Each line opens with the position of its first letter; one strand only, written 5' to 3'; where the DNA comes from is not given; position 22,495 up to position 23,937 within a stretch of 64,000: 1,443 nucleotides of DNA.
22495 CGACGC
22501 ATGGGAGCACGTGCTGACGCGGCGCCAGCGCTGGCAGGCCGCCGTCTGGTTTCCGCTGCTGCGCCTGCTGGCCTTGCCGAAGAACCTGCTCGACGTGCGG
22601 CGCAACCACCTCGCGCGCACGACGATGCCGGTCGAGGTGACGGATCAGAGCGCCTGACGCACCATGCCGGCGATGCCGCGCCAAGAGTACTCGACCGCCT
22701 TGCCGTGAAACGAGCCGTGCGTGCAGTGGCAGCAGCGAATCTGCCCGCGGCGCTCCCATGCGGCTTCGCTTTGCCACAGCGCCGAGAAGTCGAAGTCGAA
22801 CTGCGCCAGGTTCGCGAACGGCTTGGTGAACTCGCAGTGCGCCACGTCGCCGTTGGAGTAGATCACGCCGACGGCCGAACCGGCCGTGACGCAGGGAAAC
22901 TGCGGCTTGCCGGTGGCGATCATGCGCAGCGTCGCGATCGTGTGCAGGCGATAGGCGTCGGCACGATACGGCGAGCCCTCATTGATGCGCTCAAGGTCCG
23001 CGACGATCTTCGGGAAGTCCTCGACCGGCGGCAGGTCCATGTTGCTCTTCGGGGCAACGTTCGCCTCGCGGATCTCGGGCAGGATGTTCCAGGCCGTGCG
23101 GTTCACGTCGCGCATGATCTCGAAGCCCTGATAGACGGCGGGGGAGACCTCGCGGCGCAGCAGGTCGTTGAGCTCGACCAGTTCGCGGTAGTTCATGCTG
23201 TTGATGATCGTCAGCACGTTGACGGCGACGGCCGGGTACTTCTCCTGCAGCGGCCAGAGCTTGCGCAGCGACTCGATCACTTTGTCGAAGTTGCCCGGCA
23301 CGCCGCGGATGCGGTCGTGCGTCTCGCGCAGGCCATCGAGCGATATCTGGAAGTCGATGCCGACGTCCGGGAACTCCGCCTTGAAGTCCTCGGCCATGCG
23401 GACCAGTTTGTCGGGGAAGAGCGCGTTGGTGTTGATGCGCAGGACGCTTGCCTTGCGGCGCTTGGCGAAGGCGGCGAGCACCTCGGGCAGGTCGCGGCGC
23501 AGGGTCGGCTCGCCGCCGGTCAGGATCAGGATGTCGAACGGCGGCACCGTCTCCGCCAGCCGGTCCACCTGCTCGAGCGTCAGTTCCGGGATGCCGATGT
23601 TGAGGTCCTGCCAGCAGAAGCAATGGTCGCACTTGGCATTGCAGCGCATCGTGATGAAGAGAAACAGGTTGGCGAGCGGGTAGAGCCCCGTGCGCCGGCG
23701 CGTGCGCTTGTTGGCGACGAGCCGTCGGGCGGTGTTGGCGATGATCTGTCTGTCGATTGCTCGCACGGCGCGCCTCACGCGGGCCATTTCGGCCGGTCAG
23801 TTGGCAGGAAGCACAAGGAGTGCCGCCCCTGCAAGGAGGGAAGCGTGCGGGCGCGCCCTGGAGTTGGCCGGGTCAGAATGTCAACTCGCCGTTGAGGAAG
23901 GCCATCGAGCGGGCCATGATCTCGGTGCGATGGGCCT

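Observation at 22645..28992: Minus-strand operon: lipoprotein, two ~795-aa amidase/golvesin-like/FN3 exoproteins and a radical SAM/SPASM enzyme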

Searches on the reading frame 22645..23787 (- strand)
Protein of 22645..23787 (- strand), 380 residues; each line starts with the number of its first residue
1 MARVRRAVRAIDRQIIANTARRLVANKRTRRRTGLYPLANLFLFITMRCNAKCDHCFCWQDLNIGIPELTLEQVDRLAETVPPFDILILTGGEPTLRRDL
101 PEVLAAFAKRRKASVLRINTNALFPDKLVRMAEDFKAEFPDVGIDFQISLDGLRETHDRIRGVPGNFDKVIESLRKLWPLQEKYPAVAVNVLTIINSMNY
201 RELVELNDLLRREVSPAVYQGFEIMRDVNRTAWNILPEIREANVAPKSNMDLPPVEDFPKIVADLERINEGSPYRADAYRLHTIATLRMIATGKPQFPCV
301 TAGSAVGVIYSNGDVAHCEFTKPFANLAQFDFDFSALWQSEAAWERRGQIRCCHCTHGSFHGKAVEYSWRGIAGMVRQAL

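Call 4: search_protein_families(library=pfam, proteins=[window:22645-23787:-], max_evalue=0.1)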
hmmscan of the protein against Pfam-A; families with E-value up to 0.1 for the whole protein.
window:22645-23787:- (380 aa): 3 families
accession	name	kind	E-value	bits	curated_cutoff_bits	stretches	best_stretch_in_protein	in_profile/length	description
PF04055.27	Radical_SAM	-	2.1e-17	64.2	29.5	1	45-206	3-162/166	Radical SAM superfamily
PF13353.11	Fer4_12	-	0.016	16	22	1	46-114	12-80/137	4Fe-4S single cluster domain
PF13186.11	SPASM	-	0.041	14.6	21.5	0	302-355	3-66/67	Iron-sulfur cluster-binding domain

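Call 5: search_protein_families(library=ncbifam, proteins=[window:22645-23787:-], max_evalue=0.1)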
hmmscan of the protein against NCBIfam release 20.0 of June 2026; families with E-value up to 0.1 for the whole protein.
window:22645-23787:- (380 aa): 63 families (the best 25 are shown)
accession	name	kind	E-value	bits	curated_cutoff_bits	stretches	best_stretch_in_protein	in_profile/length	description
TIGR04133.1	rSAM_w_lipo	hypoth_equivalog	6.2e-21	74.7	425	1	28-211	13-190/350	TIGR04133 family radical SAM/SPASM protein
TIGR04546.1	rSAM_ahbC_deAc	equivalog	1.2e-20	73.7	650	1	45-218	45-208/390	12,18-didecarboxysiroheme deacetylase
TIGR04054.1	rSAM_NirJ1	equivalog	1.3e-17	63.5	650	1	45-216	42-203/387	putative heme d1 biosynthesis radical SAM protein NirJ1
TIGR04053.2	TIGR04053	equivalog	4e-17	62.5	395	1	45-211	14-174/366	TIGR04053 family radical SAM/SPASM domain-containing protein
TIGR04051.1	rSAM_NirJ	equivalog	1e-16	60.9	515.45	1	45-213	8-166/354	heme d1 biosynthesis radical SAM protein NirJ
TIGR03961.1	rSAM_PTO1314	hypoth_equivalog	1.2e-15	57.7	306.05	1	47-212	31-183/332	PTO1314 family radical SAM protein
TIGR02666.1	moaA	equivalog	4.3e-15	55.5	284.05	1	41-212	12-182/336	GTP 3',8-cyclase MoaA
TIGR04347.1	pseudo_SAM_Halo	equivalog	3.1e-14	53.1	525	1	45-178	44-172/390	TIGR04347 family pseudo-SAM/SPASM protein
TIGR04545.1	rSAM_ahbD_hemeb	equivalog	4.7e-14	52.6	500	1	45-212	6-164/339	heme b synthase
NF033640.1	N_Twi_rSAM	subfamily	1e-13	51.2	170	1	74-239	163-324/398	twitch domain-containing radical SAM protein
NF050035.1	rSAM_WgK_link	exception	1.5e-13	50.5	650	1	43-211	13-175/367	radical SAM/SPASM peptide maturase WgkB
TIGR03470.1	HpnH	equivalog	3.9e-13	49.1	225.05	1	34-211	24-188/318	adenosyl-hopene transferase HpnH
TIGR04317.1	W_rSAM_matur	equivalog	4.4e-13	49.1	380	1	40-211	5-172/349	tungsten cofactor oxidoreductase radical SAM maturase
NF045574.1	sacti_mat_StsB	exception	4.5e-13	48.8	625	1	27-205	84-251/466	StsB family radical SAM/SPASM domain sactipeptide maturase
TIGR04340.1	rSAM_ACGX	hypoth_equivalog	6.7e-13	48.6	400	1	43-210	7-169/341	radical SAM/SPASM domain protein, ACGX system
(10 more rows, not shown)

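Call 7: find_homologous_proteins(query=window:22645-23787:-, max_evalue=0.00001)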
Query window:22645-23787:- (380 aa): 1014 proteins with E <= 0.00001 among 8000 candidates; the best 120 are listed.
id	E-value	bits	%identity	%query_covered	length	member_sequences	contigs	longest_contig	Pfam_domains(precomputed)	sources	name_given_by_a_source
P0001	9.3e-259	875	100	100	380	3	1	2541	PF04055.28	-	-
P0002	1.8e-222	756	86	98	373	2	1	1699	PF04055.28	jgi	jgi:MoaA/NifB/PqqE/SkfB family radical SAM enzyme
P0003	2.5e-195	667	76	98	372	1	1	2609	PF04055.28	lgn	-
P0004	1.2e-180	618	71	98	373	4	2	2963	PF04055.28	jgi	jgi:MoaA/NifB/PqqE/SkfB family radical SAM enzyme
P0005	1.1e-178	612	70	99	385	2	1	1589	PF04055.28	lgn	-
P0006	9.4e-170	583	67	98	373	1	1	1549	PF04055.28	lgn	-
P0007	2.8e-168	578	66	98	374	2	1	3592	PF04055.28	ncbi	-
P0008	6.7e-162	557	62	98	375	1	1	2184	PF04055.28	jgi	-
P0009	1.4e-160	552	64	99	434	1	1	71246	PF04055.28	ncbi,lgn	-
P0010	1.1e-155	536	62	98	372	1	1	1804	PF04055.28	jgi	jgi:MoaA/NifB/PqqE/SkfB family radical SAM enzyme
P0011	6.4e-151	521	60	98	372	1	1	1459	PF04055.28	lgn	-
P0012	2.3e-150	519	59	98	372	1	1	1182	PF04055.28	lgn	-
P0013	3.8e-149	515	59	98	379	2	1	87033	PF04055.28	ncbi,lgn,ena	-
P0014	4.6e-149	514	59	97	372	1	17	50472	PF04055.28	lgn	-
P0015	5.0e-149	514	60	97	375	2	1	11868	PF04055.28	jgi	-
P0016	6.2e-149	514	59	98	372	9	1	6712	PF04055.28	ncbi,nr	ncbi:radical SAM protein [Candidatus Sumerlaeota bacterium]|nr:radical SAM protein [Candidatus Sumer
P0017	3.1e-148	512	58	98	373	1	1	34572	PF04055.28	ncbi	-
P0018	2.5e-147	509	59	98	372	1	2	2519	PF04055.28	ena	-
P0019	3.8e-146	505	58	98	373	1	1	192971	PF04055.28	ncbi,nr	ncbi:radical SAM protein [Candidatus Sumerlaeota bacterium]|nr:radical SAM protein [Candidatus Sumer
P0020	4.3e-146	505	58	98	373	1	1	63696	PF04055.28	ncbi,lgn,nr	ncbi:radical SAM protein [Candidatus Sumerlaeota bacterium]|nr:radical SAM protein [Candidatus Sumer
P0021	2.6e-145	502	57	98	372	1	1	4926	PF04055.28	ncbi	ncbi:MAG: radical SAM protein [Candidatus Sumerlaeota bacterium]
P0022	3.7e-145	502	60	98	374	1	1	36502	PF04055.28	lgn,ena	-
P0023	3.6e-144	498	57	99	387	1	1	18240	PF04055.28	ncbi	-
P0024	4.0e-144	498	58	98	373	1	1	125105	PF04055.28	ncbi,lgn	ncbi:hypothetical protein BH09SUM1_BH09SUM1_05910 [soil metagenome]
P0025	2.1e-143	496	58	98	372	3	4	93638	PF04055.28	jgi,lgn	jgi:MoaA/NifB/PqqE/SkfB family radical SAM enzyme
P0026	3.8e-142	492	55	98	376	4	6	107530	PF04055.28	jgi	jgi:MoaA/NifB/PqqE/SkfB family radical SAM enzyme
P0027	7.0e-142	491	55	96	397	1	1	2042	PF04055.28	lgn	-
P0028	1.8e-141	490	57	98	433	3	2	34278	PF04055.28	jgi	-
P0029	2.3e-141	489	55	99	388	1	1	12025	PF04055.28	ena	-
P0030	3.9e-141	488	57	98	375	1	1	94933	PF04055.28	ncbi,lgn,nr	ncbi:radical SAM protein [bacterium]|nr:radical SAM protein [bacterium]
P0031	1.9e-140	486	58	98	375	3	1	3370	PF04055.28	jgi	-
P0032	4.7e-140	485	56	98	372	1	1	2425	PF04055.28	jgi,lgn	-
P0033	3.1e-139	482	56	97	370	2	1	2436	PF04055.28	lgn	-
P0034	6.2e-139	481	56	97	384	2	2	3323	PF04055.28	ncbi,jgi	-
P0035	1.3e-136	473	55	97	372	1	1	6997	PF04055.28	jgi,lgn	-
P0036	1.7e-135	470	56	95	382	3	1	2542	PF04055.28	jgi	jgi:MoaA/NifB/PqqE/SkfB family radical SAM enzyme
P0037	4.5e-135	468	55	97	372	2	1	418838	PF04055.28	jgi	-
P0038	4.4e-134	465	54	98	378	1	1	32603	PF04055.28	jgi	jgi:MoaA/NifB/PqqE/SkfB family radical SAM enzyme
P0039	4.2e-133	462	55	95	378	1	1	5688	PF04055.28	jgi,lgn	jgi:MoaA/NifB/PqqE/SkfB family radical SAM enzyme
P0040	2.3e-121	423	60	82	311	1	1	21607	PF04055.28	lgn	-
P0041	2.5e-86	308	56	60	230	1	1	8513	PF04055.28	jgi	jgi:Fe-coproporphyrin III synthase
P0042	2.5e-60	222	38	84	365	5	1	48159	PF04055.28,PF13353.12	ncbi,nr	ncbi:MAG: radical SAM protein [Candidatus Omnitrophica bacterium]|nr:radical SAM protein [Candidatus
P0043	1.2e-57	214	35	93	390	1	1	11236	PF04055.28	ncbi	-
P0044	4.7e-54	202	36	88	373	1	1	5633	PF04055.28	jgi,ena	jgi:MoaA/NifB/PqqE/SkfB family radical SAM enzyme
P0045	2.2e-52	196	36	88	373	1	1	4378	PF04055.28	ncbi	-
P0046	4.8e-52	195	37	88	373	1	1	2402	PF04055.28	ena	-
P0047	8.2e-52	194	36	84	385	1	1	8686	PF04055.28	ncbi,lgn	-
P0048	1.1e-51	194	35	88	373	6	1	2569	PF04055.28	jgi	-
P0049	1.1e-51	194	35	94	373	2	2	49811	PF04055.28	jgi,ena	jgi:MoaA/NifB/PqqE/SkfB family radical SAM enzyme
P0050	1.3e-51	194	36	94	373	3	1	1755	PF04055.28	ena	-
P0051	1.3e-51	194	36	88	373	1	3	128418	PF04055.28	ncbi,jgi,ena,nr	ncbi:MAG: hypothetical protein DMF64_15250 [Acidobacteria bacterium]|nr:MAG: hypothetical protein DM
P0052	2.5e-51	193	35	94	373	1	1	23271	PF04055.28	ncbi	-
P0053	5.9e-51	192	34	94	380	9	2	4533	PF04055.28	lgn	-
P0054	2.3e-50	190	36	94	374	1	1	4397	PF04055.28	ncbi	-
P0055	2.5e-50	190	36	90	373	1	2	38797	PF04055.28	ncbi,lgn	-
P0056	3.1e-50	189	35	88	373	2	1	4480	PF04055.28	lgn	-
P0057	3.8e-50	189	35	95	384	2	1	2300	PF04055.28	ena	-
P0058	6.3e-50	188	35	92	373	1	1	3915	PF04055.28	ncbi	-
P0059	7.6e-50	188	35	92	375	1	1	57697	PF04055.28,PF13353.12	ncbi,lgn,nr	ncbi:MAG: radical SAM protein [Pyrinomonadaceae bacterium]|nr:radical SAM protein [Pyrinomonadaceae 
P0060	1.4e-49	187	34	92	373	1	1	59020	PF04055.28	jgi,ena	-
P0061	1.5e-49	187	35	88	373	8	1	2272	PF04055.28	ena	-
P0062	1.8e-49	187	34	88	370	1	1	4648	PF04055.28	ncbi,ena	-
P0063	2.1e-49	186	35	88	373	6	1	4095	PF04055.28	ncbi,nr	ncbi:MAG: radical SAM protein [Acidobacteriota bacterium]|nr:radical SAM protein [Acidobacteriota ba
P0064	2.5e-49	186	35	93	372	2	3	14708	PF04055.28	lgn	-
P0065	3.2e-49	186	32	96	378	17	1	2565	PF04055.28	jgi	jgi:Fe-coproporphyrin III synthase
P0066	3.6e-49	186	34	92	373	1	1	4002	PF04055.28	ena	-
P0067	6.9e-49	185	35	88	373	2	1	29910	PF04055.28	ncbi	ncbi:MAG: radical SAM protein [Pyrinomonadaceae bacterium]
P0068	8.1e-49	185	35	87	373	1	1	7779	PF04055.28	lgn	-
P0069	1.2e-48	184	34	94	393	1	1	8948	PF04055.28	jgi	jgi:Fe-coproporphyrin III synthase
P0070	1.3e-48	184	32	96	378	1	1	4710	PF04055.28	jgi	jgi:Fe-coproporphyrin III synthase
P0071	1.4e-48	184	34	88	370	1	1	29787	PF04055.28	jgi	jgi:MoaA/NifB/PqqE/SkfB family radical SAM enzyme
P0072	1.7e-48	183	35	94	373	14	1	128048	PF04055.28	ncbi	ncbi:MAG TPA: radical SAM protein [Pyrinomonadaceae bacterium]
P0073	2.3e-48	183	34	94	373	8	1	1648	PF04055.28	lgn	-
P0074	2.5e-48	183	31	94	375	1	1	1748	PF04055.28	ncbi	-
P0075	2.5e-48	183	34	88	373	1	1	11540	PF04055.28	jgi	jgi:Fe-coproporphyrin III synthase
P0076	3.6e-48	182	34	88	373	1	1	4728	PF04055.28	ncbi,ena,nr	ncbi:MAG TPA: radical SAM protein [Pyrinomonadaceae bacterium]|nr:radical SAM protein [Pyrinomonadac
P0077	3.7e-48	182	35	88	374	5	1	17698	PF04055.28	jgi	jgi:MoaA/NifB/PqqE/SkfB family radical SAM enzyme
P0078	3.9e-48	182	35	94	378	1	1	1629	PF04055.28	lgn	-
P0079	5.0e-48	182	35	88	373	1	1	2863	PF04055.28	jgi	jgi:Fe-coproporphyrin III synthase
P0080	6.4e-48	182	35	93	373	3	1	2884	PF04055.28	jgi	jgi:Fe-coproporphyrin III synthase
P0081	6.5e-48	182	36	92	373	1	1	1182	PF04055.28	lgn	-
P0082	6.5e-48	182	34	92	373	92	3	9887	PF04055.28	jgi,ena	jgi:MoaA/NifB/PqqE/SkfB family radical SAM enzyme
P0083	8.2e-48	181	35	92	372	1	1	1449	PF04055.28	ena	-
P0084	8.7e-48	181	33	92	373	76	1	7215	PF04055.28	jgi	jgi:MoaA/NifB/PqqE/SkfB family radical SAM enzyme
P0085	1.4e-47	181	34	88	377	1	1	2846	PF04055.28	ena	-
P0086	1.8e-47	180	35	92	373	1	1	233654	PF04055.28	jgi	jgi:MoaA/NifB/PqqE/SkfB family radical SAM enzyme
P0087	2.0e-47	180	34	90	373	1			PF04055.28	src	-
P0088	2.0e-47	180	34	94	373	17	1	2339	PF04055.28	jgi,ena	-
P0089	2.0e-47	180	33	94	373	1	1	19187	PF04055.28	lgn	-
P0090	2.3e-47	180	31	97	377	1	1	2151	PF04055.28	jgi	jgi:Fe-coproporphyrin III synthase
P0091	2.5e-47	180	33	92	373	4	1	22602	PF04055.28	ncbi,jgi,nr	ncbi:MAG: Fe-coproporphyrin synthase [Pyrinomonadaceae bacterium]|jgi:MoaA/NifB/PqqE/SkfB family rad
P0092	2.5e-47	180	34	94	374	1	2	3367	PF04055.28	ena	-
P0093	3.0e-47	179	32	94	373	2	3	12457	PF04055.28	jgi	-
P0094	3.3e-47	179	35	87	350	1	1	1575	PF04055.28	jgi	jgi:Fe-coproporphyrin III synthase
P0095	3.4e-47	179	33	87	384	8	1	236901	PF04055.28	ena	-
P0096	3.5e-47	179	35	93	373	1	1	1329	PF04055.28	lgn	-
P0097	3.7e-47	179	34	93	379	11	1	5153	PF04055.28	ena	-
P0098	3.8e-47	179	34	88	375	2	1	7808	PF04055.28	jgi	jgi:Fe-coproporphyrin III synthase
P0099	4.4e-47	179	32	94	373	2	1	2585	PF04055.28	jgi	jgi:MoaA/NifB/PqqE/SkfB family radical SAM enzyme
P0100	4.4e-47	179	34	94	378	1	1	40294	PF04055.28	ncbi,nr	ncbi:MAG: Fe-coproporphyrin synthase [Blastocatellia bacterium]|nr:Fe-coproporphyrin synthase [Blast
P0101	4.8e-47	179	35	88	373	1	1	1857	PF04055.28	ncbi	ncbi:MAG: radical SAM protein [Pyrinomonadaceae bacterium]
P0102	5.0e-47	179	34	88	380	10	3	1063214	PF04055.28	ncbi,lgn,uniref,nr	ncbi:radical SAM protein [Pyrinomonas methylaliphatogenes]|uniref:Predicted Fe-S oxidoreductase n=1 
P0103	5.1e-47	179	33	94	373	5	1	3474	PF04055.28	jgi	jgi:MoaA/NifB/PqqE/SkfB family radical SAM enzyme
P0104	5.3e-47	179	34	94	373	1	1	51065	PF04055.28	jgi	jgi:MoaA/NifB/PqqE/SkfB family radical SAM enzyme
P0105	6.6e-47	178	33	91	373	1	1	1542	PF04055.28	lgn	-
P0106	6.7e-47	178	32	96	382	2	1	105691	PF04055.28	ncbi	ncbi:MAG: radical SAM protein [Pyrinomonadaceae bacterium]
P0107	6.9e-47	178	33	92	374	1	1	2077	PF04055.28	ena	-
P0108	7.8e-47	178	35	94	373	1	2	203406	PF04055.28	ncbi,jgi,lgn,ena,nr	ncbi:MAG TPA: radical SAM protein [Pyrinomonadaceae bacterium]|nr:radical SAM protein [Pyrinomonadac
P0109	8.3e-47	178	34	94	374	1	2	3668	PF04055.28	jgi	jgi:MoaA/NifB/PqqE/SkfB family radical SAM enzyme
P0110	8.9e-47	178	33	94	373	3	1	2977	PF04055.28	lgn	-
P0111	1.0e-46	178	34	88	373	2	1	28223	PF04055.28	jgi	jgi:MoaA/NifB/PqqE/SkfB family radical SAM enzyme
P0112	1.4e-46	177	32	94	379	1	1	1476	PF04055.28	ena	-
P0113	1.4e-46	177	33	88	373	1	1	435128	PF04055.28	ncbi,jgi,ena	ncbi:MAG TPA: radical SAM protein [Pyrinomonadaceae bacterium]|jgi:MoaA/NifB/PqqE/SkfB family radica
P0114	1.4e-46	177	32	94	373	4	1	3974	PF04055.28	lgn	-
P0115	1.5e-46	177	33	94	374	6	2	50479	PF04055.28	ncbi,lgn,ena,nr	ncbi:MAG: hypothetical protein AUG51_02645 [Acidobacteria bacterium 13_1_20CM_3_53_8]|nr:MAG: hypoth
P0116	1.5e-46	177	34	92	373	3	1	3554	PF04055.28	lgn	-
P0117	1.5e-46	177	34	88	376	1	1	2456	PF04055.28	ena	-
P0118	1.6e-46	177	34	94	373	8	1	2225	PF04055.28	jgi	jgi:MoaA/NifB/PqqE/SkfB family radical SAM enzyme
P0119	1.6e-46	177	33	92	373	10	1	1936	PF04055.28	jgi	jgi:MoaA/NifB/PqqE/SkfB family radical SAM enzyme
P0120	1.8e-46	177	34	94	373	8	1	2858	PF04055.28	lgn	-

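Call 8: search_solved_structures(query=window:22645-23787:-, max_evalue=0.01, show_alignments=2)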
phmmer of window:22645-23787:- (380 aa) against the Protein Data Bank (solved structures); distinct sequences matched with E-value up to 0.01: 6.
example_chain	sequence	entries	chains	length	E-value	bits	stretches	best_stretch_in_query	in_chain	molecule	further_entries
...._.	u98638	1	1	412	1.2e-06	30.9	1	41-200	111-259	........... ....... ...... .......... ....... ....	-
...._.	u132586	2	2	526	3.8e-06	29.2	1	40-109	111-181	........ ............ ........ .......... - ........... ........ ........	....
2fb2_A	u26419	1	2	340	6.6e-06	28.4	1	37-126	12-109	Molybdenum cofactor biosynthesis protein A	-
1tv7_A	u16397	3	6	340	9.1e-06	28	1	37-126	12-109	Molybdenum cofactor biosynthesis protein A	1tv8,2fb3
7vob_C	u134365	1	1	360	1.5e-05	27.3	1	39-210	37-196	Cytosylglucuronate decarboxylase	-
7voc_C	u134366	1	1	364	1.6e-05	27.2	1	39-210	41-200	Cytosylglucuronate decarboxylase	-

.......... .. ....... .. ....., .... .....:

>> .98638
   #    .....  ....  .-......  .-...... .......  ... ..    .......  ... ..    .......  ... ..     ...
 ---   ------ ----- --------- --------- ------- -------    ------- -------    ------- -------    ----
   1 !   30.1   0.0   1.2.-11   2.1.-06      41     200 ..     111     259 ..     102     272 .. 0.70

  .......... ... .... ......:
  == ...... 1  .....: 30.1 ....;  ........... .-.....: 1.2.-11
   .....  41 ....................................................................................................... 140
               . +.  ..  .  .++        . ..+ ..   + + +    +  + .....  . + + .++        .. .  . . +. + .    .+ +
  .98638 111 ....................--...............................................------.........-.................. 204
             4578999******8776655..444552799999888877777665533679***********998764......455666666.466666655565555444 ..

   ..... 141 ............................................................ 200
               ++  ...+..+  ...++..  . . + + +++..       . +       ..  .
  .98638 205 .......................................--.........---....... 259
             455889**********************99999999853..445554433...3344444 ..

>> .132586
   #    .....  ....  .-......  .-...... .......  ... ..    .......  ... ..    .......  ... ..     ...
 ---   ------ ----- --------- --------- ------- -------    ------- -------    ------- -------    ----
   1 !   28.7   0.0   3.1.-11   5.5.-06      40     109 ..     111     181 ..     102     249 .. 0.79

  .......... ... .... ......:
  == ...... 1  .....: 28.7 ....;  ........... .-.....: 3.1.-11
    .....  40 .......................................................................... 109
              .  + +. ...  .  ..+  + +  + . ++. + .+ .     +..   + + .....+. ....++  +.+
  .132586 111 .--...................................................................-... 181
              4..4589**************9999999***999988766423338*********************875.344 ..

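Call 9: find_encoding_contigs(protein=P0019, flank=10000, max_places=2)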
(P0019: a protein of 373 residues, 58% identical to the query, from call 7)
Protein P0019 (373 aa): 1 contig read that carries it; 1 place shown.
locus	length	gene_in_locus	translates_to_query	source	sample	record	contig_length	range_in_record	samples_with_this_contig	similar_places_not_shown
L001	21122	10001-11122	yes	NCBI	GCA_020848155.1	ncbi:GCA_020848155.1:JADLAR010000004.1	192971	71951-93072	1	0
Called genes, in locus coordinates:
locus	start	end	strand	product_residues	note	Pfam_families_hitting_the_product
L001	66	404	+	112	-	PF00543:P-II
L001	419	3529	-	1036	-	PF09586:YfhO (weak)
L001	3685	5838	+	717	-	PF01075:Glyco_transf_9, PF13489:Methyltransf_23, PF13847:Methyltransf_31, PF08241:Methyltransf_11, PF08242:Methyltransf_12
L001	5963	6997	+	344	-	PF02912:Phe_tRNA-synt_N, PF01409:tRNA-synt_2d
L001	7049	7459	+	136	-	-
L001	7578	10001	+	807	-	PF01588:tRNA_bind, PF03483:B3_4, PF03484:B5, PF17759:tRNA_synthFbeta, PF03147:FDX-ACB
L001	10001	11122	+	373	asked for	PF04055:Radical_SAM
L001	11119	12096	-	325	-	PF00535:Glycos_transf_2, PF10111:Glyco_tranf_2_2, PF13641:Glyco_tranf_2_3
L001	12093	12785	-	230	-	PF00535:Glycos_transf_2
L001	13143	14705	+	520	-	PF00587:tRNA-synt_2b, PF03129:HGTP_anticodon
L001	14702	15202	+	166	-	-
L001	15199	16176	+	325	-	-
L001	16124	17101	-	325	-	PF00534:Glycos_transf_1, PF13692:Glyco_trans_1_4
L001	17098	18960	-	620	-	PF13522:GATase_6, PF13537:GATase_7, PF00733:Asn_synthase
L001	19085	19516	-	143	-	PF16697:Yop-YscD_cpl, PF00498:FHA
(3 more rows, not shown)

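Call 10: find_encoding_contigs(protein=P0037, flank=10000, max_places=2)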
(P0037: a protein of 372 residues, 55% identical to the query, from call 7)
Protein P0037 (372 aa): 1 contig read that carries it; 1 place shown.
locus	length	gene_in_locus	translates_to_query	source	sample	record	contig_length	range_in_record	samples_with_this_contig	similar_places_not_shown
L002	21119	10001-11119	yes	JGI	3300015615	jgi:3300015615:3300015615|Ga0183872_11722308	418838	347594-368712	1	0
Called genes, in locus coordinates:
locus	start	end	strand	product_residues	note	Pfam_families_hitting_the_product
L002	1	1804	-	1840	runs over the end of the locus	PF01364:Peptidase_C25, PF07705:CARDB (weak)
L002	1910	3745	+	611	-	PF20695:UbiD_N, PF01977:UbiD, PF20696:UbiD_C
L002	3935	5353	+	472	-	PF00342:PGI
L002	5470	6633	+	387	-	PF13433:Peripla_BP_5, PF13458:Peripla_BP_6, PF01094:ANF_receptor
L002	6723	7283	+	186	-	-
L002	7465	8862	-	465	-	PF18998:Flg_new_2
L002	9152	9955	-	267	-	PF00702:Hydrolase, PF13419:HAD_2, PF13242:Hydrolase_like (weak)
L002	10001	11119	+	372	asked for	PF04055:Radical_SAM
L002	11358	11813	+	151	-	PF00293:NUDIX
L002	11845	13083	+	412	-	PF04055:Radical_SAM, PF19288:CofH_C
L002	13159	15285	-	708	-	PF00528:BPD_transp_1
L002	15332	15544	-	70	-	PF19451:DUF5989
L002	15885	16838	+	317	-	PF24814:WD40_Prp19, PF25173:Beta-prop_WDR3_1st, PF25174:Beta-prop_THOC3, PF25175:Beta-prop_WDR5, PF23381:Beta-prop_IFT122_1st, PF24817:WD40_WDHD1_1st, PF25460:Beta-prop_Aladin, PF25391:WD40_Gbeta, +32 more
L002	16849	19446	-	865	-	PF17854:FtsK_alpha, PF01580:FtsK_SpoIIIE, PF12802:MarR_2 (faint), PF01047:MarR (weak), PF09397:FtsK_gamma (weak)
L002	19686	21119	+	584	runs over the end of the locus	PF16697:Yop-YscD_cpl, PF00498:FHA, PF01590:GAF (weak), PF02518:HATPase_c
